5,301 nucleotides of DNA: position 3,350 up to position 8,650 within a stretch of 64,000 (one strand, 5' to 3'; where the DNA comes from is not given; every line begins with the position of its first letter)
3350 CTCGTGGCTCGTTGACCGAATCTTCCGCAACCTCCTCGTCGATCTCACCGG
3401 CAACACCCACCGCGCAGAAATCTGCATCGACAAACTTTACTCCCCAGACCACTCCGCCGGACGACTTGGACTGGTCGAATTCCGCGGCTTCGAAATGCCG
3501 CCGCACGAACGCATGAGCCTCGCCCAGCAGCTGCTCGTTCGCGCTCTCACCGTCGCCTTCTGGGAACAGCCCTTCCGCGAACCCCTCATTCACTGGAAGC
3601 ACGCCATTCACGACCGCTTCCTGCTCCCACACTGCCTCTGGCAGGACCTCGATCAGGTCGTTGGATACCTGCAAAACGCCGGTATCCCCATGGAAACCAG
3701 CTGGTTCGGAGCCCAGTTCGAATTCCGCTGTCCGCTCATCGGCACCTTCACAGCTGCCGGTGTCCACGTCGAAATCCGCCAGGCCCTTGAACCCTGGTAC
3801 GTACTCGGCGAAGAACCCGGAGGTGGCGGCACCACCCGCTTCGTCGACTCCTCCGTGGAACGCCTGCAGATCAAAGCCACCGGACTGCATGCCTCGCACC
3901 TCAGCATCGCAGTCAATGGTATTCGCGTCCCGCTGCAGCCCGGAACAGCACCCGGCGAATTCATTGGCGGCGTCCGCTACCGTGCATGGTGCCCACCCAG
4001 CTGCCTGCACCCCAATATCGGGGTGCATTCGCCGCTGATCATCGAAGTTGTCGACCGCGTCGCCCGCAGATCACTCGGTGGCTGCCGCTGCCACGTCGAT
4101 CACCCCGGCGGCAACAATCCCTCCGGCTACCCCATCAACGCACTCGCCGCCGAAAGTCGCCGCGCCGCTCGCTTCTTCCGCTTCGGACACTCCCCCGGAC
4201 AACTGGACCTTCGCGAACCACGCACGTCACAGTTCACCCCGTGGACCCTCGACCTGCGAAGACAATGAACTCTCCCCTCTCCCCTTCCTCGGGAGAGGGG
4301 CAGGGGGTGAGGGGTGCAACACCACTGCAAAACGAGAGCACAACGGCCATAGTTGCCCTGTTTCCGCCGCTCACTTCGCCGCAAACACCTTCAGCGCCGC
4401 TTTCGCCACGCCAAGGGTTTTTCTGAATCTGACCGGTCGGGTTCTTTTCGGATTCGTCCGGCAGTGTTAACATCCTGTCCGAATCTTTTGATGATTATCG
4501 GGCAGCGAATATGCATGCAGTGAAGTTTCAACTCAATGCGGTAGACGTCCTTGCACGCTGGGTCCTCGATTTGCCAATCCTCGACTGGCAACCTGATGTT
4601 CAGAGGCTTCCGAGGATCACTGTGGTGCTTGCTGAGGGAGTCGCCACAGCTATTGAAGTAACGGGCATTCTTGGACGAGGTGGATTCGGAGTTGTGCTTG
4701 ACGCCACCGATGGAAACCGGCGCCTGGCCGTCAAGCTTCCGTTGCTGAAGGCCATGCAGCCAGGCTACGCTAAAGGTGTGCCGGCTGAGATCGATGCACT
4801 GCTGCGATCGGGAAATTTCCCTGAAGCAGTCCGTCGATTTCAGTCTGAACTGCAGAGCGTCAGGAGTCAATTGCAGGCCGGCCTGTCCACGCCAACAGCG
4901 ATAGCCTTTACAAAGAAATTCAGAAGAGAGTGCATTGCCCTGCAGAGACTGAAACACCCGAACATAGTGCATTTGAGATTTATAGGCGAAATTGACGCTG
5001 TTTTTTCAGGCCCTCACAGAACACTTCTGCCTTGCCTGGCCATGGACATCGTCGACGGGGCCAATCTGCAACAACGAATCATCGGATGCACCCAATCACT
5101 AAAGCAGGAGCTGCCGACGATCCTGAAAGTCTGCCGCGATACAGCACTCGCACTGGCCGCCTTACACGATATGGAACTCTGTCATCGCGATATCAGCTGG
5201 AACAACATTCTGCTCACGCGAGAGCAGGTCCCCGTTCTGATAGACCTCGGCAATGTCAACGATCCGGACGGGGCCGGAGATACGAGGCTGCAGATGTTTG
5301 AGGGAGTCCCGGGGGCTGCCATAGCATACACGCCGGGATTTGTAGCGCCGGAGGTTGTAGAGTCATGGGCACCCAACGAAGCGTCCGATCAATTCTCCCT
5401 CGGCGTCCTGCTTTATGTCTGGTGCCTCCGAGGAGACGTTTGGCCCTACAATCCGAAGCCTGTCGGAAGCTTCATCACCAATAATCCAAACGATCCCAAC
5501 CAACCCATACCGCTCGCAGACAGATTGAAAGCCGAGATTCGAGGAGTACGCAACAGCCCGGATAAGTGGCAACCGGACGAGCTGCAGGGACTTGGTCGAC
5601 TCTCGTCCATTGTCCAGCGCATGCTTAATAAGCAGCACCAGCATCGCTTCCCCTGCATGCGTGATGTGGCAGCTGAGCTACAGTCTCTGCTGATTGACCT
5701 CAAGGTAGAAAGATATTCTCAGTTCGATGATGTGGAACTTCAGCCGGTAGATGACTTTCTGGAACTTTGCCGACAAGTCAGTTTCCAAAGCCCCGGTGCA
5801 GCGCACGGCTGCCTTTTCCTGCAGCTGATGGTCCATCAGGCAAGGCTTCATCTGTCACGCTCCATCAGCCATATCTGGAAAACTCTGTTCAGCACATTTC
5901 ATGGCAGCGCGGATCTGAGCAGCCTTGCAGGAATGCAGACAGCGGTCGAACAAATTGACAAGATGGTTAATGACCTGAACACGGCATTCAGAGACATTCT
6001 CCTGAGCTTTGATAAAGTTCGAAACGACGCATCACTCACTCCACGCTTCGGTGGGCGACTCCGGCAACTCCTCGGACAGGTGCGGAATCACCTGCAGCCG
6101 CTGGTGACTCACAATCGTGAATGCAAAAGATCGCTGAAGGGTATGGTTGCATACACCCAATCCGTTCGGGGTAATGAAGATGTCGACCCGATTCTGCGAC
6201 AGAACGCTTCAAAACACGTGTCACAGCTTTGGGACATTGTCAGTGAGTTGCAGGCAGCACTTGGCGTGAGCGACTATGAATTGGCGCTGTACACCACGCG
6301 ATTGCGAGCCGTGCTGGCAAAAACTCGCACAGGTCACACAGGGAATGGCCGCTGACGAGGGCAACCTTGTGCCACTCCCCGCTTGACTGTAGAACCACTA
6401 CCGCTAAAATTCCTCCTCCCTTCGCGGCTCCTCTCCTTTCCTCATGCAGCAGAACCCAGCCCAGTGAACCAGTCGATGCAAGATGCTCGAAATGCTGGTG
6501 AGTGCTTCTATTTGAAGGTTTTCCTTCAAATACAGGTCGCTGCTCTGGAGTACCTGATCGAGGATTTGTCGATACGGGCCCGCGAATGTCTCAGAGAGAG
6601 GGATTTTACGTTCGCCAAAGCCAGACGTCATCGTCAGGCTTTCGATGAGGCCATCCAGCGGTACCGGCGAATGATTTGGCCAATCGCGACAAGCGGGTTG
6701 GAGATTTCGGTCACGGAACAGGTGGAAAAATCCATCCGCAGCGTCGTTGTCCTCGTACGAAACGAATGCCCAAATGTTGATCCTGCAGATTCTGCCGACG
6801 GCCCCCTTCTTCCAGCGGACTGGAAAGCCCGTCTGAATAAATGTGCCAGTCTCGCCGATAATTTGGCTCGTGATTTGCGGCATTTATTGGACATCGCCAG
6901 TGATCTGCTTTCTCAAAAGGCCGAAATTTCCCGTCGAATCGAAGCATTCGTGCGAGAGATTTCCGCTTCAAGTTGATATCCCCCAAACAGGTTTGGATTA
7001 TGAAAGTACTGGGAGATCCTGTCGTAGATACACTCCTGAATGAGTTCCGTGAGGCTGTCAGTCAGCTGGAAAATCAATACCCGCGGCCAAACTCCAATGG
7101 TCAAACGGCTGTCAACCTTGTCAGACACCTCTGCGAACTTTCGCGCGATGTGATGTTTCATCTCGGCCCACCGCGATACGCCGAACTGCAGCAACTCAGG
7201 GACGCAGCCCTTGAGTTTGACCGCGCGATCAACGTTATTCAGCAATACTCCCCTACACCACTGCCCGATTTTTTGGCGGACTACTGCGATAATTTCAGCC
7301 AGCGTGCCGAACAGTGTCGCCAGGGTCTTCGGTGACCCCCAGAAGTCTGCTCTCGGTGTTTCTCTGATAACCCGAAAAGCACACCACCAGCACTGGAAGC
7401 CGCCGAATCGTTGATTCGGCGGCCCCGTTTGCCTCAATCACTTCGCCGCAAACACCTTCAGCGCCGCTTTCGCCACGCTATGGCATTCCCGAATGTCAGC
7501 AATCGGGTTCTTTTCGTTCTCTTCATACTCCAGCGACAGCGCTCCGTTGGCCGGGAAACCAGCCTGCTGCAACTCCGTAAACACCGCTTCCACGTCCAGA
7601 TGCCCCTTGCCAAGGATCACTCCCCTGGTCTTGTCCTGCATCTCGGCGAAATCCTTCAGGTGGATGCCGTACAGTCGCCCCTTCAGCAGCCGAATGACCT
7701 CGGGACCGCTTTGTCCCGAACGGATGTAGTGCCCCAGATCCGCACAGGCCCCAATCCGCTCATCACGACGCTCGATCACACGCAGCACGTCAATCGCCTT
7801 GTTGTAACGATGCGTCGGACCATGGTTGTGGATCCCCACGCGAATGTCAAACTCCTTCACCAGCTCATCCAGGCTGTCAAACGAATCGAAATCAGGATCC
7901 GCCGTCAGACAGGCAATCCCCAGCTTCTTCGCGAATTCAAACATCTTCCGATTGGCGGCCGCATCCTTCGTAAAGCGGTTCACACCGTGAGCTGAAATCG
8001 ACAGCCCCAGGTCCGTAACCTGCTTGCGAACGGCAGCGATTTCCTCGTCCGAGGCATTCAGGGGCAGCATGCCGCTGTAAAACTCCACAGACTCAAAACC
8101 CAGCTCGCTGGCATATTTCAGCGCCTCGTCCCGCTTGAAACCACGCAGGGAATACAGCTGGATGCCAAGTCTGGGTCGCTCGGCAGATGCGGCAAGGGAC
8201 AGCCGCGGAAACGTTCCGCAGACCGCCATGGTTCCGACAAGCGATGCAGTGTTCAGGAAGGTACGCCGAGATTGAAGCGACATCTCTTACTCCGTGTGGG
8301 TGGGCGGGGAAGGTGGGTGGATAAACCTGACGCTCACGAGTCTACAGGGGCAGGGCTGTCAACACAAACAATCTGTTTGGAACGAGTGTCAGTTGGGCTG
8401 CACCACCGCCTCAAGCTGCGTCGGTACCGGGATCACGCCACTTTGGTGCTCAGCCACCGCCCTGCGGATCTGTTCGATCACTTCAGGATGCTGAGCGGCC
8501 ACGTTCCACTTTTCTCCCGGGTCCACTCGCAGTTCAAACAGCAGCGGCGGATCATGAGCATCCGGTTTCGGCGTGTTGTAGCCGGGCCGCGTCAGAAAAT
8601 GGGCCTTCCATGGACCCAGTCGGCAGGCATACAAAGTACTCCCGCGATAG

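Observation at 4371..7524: Perfect 41-bp direct repeat duplicating a gene's 3' end brackets a 3-kb low-GC insertion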

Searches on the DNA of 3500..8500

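Call 108: search_rna_families(source=window, start=3500, end=8500, threshold=evalue, max_evalue=0.1)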
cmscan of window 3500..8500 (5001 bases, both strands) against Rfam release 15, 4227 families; matches with E-value up to 0.1: 0.
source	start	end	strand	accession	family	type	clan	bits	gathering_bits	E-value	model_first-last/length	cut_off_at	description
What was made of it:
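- On tRNA/tmRNA-targeting island: No Rfam hit in 3500-8500 (call 108).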
